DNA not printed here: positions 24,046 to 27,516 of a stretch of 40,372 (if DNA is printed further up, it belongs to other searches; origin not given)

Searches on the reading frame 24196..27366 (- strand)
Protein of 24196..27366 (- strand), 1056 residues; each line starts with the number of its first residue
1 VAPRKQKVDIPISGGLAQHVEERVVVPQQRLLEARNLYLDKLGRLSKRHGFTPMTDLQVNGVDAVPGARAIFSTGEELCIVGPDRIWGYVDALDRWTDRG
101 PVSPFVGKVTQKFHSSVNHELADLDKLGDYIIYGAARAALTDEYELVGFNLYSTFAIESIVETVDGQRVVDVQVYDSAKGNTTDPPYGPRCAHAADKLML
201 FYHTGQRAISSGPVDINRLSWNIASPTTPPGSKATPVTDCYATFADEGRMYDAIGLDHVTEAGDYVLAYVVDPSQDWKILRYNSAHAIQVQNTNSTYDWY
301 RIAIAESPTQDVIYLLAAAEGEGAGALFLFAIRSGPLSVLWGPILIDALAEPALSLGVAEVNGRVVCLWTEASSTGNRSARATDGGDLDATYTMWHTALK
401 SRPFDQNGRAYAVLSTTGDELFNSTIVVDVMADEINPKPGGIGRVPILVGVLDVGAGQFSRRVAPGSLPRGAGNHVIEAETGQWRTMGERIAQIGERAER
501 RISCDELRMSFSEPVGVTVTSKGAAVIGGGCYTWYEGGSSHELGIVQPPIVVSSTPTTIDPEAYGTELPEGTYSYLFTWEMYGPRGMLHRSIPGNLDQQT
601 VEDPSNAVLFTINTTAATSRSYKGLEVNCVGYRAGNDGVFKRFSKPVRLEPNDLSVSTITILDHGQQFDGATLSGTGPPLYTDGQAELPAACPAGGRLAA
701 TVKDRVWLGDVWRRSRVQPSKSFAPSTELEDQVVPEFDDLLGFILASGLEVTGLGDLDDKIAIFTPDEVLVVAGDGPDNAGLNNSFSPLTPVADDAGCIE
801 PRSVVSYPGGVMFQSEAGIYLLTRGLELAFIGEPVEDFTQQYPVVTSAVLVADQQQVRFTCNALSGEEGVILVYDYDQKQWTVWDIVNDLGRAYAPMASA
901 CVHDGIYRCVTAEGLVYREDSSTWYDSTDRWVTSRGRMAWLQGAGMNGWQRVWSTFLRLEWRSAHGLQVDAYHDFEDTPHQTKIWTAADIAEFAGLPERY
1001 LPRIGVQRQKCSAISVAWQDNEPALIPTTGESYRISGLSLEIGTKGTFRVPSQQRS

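Call 39: search_protein_families(library=phrogs, proteins=[window:24196-27366:-], max_evalue=0.001)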
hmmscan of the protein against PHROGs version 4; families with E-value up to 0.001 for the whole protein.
window:24196-27366:- (1056 aa): 2 families
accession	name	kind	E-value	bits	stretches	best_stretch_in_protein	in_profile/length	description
phrog_3287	-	head and packaging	2.2e-06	27.8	1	748-927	208-391/524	virion structural protein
phrog_511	-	head and packaging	0.00012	21.6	1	750-822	606-671/862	internal virion protein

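Call 99: search_protein_families(library=pfam, proteins=[window:24196-27366:-], max_evalue=0.01)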
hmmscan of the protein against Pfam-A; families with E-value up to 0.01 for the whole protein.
window:24196-27366:- (1056 aa): 0 families
